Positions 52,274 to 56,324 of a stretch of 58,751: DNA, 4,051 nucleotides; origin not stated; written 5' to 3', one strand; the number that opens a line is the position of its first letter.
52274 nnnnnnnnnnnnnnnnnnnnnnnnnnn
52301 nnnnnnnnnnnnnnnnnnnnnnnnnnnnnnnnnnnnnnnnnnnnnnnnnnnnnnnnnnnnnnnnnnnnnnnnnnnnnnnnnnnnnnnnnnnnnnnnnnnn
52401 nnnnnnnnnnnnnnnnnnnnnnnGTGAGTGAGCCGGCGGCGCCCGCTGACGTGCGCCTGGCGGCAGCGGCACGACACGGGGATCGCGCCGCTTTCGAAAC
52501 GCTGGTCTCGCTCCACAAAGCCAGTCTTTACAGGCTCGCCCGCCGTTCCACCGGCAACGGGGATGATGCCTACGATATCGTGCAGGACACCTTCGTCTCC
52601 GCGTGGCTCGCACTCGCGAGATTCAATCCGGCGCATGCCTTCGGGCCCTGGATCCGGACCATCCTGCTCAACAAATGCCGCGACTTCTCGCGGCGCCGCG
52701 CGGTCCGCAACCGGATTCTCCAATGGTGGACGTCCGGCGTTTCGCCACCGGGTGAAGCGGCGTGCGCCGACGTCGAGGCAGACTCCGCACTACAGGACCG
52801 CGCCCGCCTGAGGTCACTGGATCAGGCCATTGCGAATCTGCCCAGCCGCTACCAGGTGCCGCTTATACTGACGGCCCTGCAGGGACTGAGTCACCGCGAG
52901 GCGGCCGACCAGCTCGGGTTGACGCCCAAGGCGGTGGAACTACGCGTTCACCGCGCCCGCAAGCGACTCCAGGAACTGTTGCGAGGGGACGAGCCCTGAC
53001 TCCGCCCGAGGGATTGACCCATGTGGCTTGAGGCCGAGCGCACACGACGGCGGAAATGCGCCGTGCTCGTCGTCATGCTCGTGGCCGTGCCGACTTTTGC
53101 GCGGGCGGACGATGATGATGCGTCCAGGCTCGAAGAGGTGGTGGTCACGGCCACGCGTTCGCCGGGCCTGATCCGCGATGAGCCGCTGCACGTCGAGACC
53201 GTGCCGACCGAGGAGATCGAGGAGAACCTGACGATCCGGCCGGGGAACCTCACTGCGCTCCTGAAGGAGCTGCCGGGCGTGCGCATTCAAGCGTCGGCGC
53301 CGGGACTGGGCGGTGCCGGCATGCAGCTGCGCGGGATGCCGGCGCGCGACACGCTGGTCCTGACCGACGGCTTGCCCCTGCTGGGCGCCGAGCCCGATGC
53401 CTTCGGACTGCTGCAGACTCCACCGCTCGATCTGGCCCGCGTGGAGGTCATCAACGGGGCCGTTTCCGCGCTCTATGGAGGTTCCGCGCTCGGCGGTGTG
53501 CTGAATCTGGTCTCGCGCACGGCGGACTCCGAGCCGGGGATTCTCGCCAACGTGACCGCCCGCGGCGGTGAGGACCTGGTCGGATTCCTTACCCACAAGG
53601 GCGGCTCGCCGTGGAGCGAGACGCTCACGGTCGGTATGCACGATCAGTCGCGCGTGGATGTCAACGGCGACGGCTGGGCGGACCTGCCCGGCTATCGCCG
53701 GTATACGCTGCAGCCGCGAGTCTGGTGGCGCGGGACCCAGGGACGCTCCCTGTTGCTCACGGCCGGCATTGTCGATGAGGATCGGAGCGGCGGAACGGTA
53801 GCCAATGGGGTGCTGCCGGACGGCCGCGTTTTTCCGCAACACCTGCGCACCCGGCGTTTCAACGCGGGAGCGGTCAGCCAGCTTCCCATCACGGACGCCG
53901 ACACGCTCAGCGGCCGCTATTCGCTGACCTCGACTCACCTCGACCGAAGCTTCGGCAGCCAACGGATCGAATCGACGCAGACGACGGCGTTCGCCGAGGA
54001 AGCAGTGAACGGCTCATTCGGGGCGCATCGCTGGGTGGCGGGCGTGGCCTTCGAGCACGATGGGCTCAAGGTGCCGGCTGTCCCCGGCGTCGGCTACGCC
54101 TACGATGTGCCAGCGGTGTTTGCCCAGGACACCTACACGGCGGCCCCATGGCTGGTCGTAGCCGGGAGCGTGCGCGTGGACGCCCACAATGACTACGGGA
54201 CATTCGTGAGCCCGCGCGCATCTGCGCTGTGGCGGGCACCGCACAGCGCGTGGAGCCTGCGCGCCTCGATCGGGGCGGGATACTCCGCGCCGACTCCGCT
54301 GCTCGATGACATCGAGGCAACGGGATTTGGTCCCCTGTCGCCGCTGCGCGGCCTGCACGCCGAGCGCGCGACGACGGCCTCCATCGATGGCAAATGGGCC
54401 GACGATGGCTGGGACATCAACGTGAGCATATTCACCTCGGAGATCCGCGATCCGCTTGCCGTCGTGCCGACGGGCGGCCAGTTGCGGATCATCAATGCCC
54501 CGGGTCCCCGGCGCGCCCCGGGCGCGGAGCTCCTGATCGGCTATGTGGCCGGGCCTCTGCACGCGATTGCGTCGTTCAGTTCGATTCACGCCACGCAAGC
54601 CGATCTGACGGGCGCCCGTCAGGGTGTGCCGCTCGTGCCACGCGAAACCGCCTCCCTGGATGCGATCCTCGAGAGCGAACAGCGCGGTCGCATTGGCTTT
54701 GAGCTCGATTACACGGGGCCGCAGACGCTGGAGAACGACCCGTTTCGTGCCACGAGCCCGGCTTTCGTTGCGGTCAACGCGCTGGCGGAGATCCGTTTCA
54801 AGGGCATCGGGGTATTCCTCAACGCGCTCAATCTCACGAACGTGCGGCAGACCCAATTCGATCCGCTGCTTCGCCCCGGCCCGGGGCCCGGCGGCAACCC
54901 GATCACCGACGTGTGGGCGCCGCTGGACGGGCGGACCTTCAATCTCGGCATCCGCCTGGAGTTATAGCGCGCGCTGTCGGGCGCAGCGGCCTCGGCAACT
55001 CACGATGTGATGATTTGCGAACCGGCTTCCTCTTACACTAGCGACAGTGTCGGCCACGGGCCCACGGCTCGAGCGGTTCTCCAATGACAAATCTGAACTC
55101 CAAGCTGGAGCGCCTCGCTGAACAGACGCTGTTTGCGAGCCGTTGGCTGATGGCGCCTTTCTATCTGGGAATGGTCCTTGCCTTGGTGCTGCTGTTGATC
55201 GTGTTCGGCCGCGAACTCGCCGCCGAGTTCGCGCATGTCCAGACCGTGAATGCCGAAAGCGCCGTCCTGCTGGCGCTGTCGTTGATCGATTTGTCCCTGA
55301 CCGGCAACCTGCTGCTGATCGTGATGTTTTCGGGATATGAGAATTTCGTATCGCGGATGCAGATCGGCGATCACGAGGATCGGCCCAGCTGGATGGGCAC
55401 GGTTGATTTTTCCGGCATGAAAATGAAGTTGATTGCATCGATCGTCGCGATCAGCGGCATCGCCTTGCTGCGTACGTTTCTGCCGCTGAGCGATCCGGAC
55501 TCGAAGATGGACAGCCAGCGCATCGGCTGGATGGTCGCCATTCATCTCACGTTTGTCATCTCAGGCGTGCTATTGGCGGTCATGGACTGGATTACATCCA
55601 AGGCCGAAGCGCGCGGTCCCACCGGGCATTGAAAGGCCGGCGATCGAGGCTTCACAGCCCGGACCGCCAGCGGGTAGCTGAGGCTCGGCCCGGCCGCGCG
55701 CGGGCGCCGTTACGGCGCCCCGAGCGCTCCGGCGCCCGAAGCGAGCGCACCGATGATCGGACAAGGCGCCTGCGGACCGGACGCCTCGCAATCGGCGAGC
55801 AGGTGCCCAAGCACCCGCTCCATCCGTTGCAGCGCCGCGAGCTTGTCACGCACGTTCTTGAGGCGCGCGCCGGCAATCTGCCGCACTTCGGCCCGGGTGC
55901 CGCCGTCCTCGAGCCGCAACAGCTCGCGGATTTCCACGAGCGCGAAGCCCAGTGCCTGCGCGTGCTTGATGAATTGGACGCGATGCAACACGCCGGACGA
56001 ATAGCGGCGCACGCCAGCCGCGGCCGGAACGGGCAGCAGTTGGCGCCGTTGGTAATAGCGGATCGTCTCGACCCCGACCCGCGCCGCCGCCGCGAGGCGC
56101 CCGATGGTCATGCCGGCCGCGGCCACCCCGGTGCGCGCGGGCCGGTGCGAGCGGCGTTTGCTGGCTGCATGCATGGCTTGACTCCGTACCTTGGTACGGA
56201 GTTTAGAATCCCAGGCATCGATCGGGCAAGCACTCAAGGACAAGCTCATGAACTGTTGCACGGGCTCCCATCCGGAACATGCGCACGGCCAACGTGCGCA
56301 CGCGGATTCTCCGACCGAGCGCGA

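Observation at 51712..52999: CnrYXH-like three-gene signalling module outside its usual nickel/cobalt pump context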

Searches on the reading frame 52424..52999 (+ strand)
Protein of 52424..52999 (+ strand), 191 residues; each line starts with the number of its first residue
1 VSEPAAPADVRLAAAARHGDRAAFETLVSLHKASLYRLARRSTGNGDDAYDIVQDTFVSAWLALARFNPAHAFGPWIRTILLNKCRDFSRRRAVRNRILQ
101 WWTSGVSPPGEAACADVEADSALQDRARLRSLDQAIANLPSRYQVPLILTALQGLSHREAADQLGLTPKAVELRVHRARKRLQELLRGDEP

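Call 3: search_protein_families(library=pfam, proteins=[window:52424-52999:+], max_evalue=1)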
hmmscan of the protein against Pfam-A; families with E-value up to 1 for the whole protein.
window:52424-52999:+ (191 aa): 9 families
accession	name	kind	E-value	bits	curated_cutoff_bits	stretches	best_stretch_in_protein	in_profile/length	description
PF04542.20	Sigma70_r2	-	3.3e-16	59.3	24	1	27-93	1-69/71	Sigma-70 region 2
PF08281.18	Sigma70_r4_2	-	9.7e-16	57.6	25.7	1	130-182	2-54/54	Sigma-70, region 4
PF07638.17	Sigma70_ECF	-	4.5e-05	23.9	21.1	1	120-186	114-183/185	ECF sigma factor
PF04545.22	Sigma70_r4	-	0.00015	21.7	24.1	1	135-184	1-50/50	Sigma-70, region 4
PF00126.33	HTH_1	-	0.0055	17.1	26.6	1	150-184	9-43/60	Bacterial regulatory helix-turn-helix protein, lysR family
PF13384.12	HTH_23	-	0.0068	16.6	24.6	1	148-180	11-44/50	Homeodomain-like domain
PF00196.25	GerE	-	0.068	13.2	23.5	1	152-182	15-45/57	Bacterial regulatory proteins, luxR family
PF13404.12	HTH_AsnC-type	-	0.15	12.3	27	1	155-177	18-40/42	AsnC-type helix-turn-helix domain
PF12997.12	DUF3881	-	0.26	10.9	27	1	11-58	169-214/283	Domain of unknown function, E. rectale Gene description (DUF3881)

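Call 4: search_protein_families(library=ncbifam, proteins=[window:52424-52999:+], max_evalue=1)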
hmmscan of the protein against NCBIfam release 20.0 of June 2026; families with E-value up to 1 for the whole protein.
window:52424-52999:+ (191 aa): 96 families (the best 25 are shown)
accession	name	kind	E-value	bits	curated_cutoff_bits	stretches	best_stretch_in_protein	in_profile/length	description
NF008888.0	PRK11922.1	equivalog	6.5e-33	114.3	204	1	3-187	11-197/231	RNA polymerase sigma factor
NF004113.0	PRK05602.1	equivalog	2.6e-29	102.4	208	1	6-190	29-205/211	RNA polymerase sigma factor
TIGR02937.1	sigma70-ECF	superfamily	5.3e-28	97.7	42.9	1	23-186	2-165/165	sigma-70 family RNA polymerase sigma factor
NF007225.0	PRK09643.1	equivalog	2.2e-26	92.8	190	1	7-187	12-183/204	RNA polymerase sigma factor SigM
NF007223.0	PRK09641.1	equivalog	9.9e-24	84.2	209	1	11-187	7-185/187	RNA polymerase sigma factor SigW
TIGR02985.1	Sig70_bacteroi1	subfamily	1.6e-23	83.7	126.4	1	23-185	2-161/162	RNA polymerase sigma-70 factor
NF009166.1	PRK12513.1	equivalog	8.4e-23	81.1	206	1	5-187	5-187/193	RNA polymerase sigma factor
TIGR02983.1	SigE-fam_strep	subfamily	1.1e-22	80.7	141.55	1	19-187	3-159/162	SigE family RNA polymerase sigma factor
NF007229.0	PRK09647.1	equivalog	1.2e-21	77.1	265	1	13-187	35-203/220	RNA polymerase sigma factor SigE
TIGR02948.1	SigW_bacill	equivalog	8.8e-21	74.8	243.1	1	13-187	9-185/187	RNA polymerase sigma factor SigW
TIGR02989.1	Sig-70_gvs1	subfamily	9.3e-21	74.4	124.55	1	23-184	2-156/158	RNA polymerase sigma-70 factor, Rhodopirellula/Verrucomicrobium family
TIGR02954.1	Sig70_famx3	hypoth_equivalog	1.3e-20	73.8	188.5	1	9-187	3-168/170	RNA polymerase sigma-70 factor, TIGR02954 family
NF058625.1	sigma_PG0214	equivalog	1.6e-20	73.5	130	1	22-186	4-161/170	GFO_1088 family ECF-type sigma factor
NF009170.0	PRK12517.1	subfamily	8.1e-20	71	197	1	22-188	23-178/188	RNA polymerase sigma factor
NF009190.0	PRK12538.1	equivalog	1.6e-18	67.3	303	1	12-190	53-223/233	RNA polymerase sigma factor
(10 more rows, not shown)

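Call 6: search_solved_structures(query=window:52424-52999:+, max_evalue=0.001, show_alignments=0)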
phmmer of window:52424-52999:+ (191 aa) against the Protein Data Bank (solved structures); distinct sequences matched with E-value up to 0.001: 22.
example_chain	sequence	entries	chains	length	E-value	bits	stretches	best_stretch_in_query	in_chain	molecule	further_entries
4cxf_A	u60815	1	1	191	6.9e-25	91.1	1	8-189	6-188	RNA POLYMERASE SIGMA FACTOR CNRH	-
9m9d_F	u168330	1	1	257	2.9e-17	66.2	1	19-187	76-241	ECF RNA polymerase sigma factor SigE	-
9m9e_F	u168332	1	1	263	3.2e-17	66.1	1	19-187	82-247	ECF RNA polymerase sigma factor SigE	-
9m98_F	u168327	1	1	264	3.2e-17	66.1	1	19-187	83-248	ECF RNA polymerase sigma factor SigE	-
5wuq_A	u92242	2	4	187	7.4e-16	61.7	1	16-187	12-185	ECF RNA polymerase sigma factor SigW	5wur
6in7_B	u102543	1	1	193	3.8e-13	52.9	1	9-186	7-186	RNA polymerase sigma-H factor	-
8z6g_B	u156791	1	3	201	4.2e-13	52.7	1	9-186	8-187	RNA polymerase sigma factor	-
1or7_A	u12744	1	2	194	8.8e-10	41.9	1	11-183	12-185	RNA polymerase sigma-E factor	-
6jbq_F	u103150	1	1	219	1.3e-09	41.3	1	11-183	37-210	ECF RNA polymerase sigma-E factor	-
5uxx_A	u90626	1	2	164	1.7e-09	41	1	39-189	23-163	RNA polymerase sigma factor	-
7qh5_A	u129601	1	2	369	2.8e-09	40.2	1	15-119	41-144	RNA polymerase sigma factor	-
6dv9_F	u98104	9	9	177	1.1e-08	38.3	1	16-184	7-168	ECF RNA polymerase sigma factor SigL | RNA polymerase sigma factor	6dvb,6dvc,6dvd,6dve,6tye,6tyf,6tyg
5zx2_F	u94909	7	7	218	1.4e-08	38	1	34-186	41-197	ECF RNA polymerase sigma factor SigH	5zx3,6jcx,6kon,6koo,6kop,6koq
6jcy_F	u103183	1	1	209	1.5e-08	37.9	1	34-186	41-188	ECF RNA polymerase sigma factor SigH,ECF RNA polymerase sigma factor SigE,ECF RNA polymera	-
2q1z_A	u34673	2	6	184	8.2e-08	35.5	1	13-184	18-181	RpoE, ECF SigE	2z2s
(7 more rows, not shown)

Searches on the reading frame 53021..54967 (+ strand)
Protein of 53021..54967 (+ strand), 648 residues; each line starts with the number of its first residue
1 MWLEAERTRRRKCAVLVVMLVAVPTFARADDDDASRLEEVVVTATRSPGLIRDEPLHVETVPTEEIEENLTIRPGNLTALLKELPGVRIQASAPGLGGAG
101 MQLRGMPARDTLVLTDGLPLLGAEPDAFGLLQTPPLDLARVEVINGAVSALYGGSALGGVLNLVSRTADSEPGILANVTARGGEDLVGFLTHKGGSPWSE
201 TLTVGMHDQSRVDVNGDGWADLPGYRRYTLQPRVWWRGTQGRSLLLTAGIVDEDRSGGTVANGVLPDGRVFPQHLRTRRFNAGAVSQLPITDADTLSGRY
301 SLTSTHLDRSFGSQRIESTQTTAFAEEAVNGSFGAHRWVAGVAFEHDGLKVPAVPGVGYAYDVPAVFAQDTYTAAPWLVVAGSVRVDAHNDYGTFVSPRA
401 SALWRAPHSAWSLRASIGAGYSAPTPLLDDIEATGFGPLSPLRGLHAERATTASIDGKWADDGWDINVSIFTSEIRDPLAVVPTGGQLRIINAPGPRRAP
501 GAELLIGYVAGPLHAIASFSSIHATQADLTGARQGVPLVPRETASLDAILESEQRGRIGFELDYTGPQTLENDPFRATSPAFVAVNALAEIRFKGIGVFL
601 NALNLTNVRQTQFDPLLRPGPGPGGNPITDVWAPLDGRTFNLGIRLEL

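Call 11: search_protein_families(library=pfam, proteins=[window:53021-54967:+], max_evalue=0.00001)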
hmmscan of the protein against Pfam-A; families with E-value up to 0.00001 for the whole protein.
window:53021-54967:+ (648 aa): 2 families
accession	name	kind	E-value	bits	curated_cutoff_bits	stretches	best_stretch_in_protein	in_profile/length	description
PF00593.30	TonB_dep_Rec_b-barrel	-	9.1e-23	82.2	27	1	272-605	55-436/436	TonB dependent receptor-like, beta-barrel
PF07715.20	Plug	-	3.6e-19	69.7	23.9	1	52-160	3-107/107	TonB-dependent Receptor Plug Domain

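Call 14: search_protein_families(library=ncbifam, proteins=[window:53021-54967:+], max_evalue=1e-10)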
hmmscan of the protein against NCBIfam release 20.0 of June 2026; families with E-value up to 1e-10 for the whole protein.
window:53021-54967:+ (648 aa): 13 families
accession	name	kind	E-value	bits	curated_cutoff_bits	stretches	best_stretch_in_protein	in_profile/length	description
NF010010.0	PRK13483.1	equivalog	7.5e-25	87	927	1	9-170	5-167/660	ligand-gated channel protein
NF010038.0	PRK13513.1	equivalog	6.4e-24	84.5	942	1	9-171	7-170/659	ligand-gated channel protein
TIGR01783.1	TonB-siderophor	subfamily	1.5e-21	76.8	223.5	1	59-327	7-263/649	TonB-dependent siderophore receptor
TIGR01779.1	TonB-B12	equivalog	8e-20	70.9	599.7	1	14-175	5-163/614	TonB-dependent vitamin B12 receptor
NF010012.0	PRK13486.1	equivalog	3.9e-18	65.2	924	1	74-168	59-160/696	TonB-dependent receptor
NF007926.1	PRK10641.1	equivalog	3.9e-17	62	836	1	15-182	7-170/617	TonB-dependent vitamin B12 receptor BtuB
TIGR01785.1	TonB-hemin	subfamily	4.9e-17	61.6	316.85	1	37-165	1-128/677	TonB-dependent heme/hemoglobin receptor family protein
NF010011.0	PRK13484.1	equivalog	1.3e-15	56.7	1197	0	21-171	16-164/682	IreA family TonB-dependent siderophore receptor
NF007478.2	PRK10064.1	equivalog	6.6e-15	54.4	745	1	17-167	15-159/663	catecholate siderophore receptor CirA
NF052649.1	TonRcptRhtA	equivalog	7.2e-15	54.2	1100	1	27-181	31-181/744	TonB-dependent siderophore receptor RhtA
NF050067.1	TonBEntbctnRecCfrA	equivalog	4.2e-14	51.8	1200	0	17-169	6-161/698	TonB-dependent ferric enterobactin receptor CfrA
NF010048.1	PRK13524.1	subfamily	1.6e-11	43.5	493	0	28-171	31-181/744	FepA family TonB-dependent siderophore receptor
NF010051.0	PRK13528.1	subfamily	8.6e-11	40.8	583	0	14-168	11-174/727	FepA family TonB-dependent siderophore receptor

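Call 83: search_solved_structures(query=window:53021-54967:+, max_evalue=0.00001)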
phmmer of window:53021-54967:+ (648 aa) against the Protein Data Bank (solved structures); distinct sequences matched with E-value up to 0.00001: 23.
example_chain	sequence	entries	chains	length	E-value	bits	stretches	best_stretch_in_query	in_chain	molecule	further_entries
2hdf_A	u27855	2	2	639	1e-15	60.6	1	38-167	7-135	Colicin I receptor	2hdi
9nn6_A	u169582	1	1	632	5.9e-15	58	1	40-167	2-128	Colicin I receptor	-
5fp2_A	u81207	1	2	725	9.9e-11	44.1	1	60-169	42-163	FERRIC ENTEROBACTIN RECEPTOR PIRA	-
3rgn_A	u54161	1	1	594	7.7e-10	41.1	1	74-174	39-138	Vitamin B12 transporter BtuB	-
1nqe_A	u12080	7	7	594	1.4e-09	40.3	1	74-174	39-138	Vitamin B12 receptor | Vitamin B12 transporter btuB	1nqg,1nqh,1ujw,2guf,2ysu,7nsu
2gsk_A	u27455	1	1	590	1.4e-09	40.2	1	75-174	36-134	Vitamin B12 transporter btuB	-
3rgm_A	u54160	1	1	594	1.5e-09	40.2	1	74-174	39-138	Vitamin B12 transporter BtuB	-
3m8b_A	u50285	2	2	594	1.5e-09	40.1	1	76-174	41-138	Vitamin B12 transporter btuB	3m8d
6v81_A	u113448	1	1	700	1.6e-09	40.1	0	28-176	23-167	Probable TonB-dependent receptor YncD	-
9c4o_A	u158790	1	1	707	1.8e-09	39.9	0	40-176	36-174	Pyrroloquinoline quinone transporter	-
1nqf_A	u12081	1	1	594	2.2e-09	39.6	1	74-174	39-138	Vitamin B12 receptor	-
6r1f_A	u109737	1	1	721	9.1e-09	37.6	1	69-172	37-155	Ferric enterobactin receptor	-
6i2j_A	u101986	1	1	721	9.6e-09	37.5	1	69-172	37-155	Ferric enterobactin receptor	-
5mzs_A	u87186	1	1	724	1.1e-08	37.3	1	64-172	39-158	Ferric enterobactin receptor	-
5out_A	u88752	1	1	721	1.2e-08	37.1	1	69-172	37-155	Ferric enterobactin receptor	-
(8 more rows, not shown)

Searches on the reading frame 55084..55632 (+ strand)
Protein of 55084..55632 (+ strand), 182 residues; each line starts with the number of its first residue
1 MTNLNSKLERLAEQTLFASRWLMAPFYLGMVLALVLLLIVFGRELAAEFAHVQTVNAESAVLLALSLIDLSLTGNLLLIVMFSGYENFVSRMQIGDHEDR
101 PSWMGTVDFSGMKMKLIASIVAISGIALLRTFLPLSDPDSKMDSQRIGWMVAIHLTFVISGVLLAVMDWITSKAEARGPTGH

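Call 11: search_protein_families(library=pfam, proteins=[window:55084-55632:+], max_evalue=0.00001)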
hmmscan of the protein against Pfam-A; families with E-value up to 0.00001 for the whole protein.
window:55084-55632:+ (182 aa): 1 family
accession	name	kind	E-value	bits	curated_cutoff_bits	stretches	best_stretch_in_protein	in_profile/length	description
PF03350.21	UPF0114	-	1.7e-36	125.4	23.1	1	16-132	1-117/117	Uncharacterized protein family, UPF0114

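Call 14: search_protein_families(library=ncbifam, proteins=[window:55084-55632:+], max_evalue=1e-10)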
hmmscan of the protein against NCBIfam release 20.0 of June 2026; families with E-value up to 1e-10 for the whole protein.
window:55084-55632:+ (182 aa): 1 family
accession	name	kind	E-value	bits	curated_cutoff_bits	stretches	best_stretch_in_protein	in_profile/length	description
TIGR00645.1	HI0507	hypoth_equivalog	5.8e-49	166.6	144.4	1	8-172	1-161/167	TIGR00645 family protein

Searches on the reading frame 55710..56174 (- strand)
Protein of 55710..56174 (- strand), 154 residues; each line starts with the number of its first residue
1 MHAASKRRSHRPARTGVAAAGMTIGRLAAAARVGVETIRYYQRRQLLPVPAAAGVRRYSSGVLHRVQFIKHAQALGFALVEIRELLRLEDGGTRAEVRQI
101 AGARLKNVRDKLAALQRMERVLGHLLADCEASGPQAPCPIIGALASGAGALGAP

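Call 97: search_protein_families(library=pfam, proteins=[window:55710-56174:-], max_evalue=0.0001)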
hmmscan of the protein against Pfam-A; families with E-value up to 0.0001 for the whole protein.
window:55710-56174:- (154 aa): 3 families
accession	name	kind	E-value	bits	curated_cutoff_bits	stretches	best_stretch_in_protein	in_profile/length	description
PF09278.17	MerR-DNA-bind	-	1.9e-15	57.6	25.4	1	63-125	1-65/65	MerR, DNA binding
PF13411.12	MerR_1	-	2e-12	47.5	21.6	1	22-87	1-67/69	MerR HTH family regulatory protein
PF00376.29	MerR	-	5.9e-06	26.4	28.2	1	23-58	1-38/38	MerR family regulatory protein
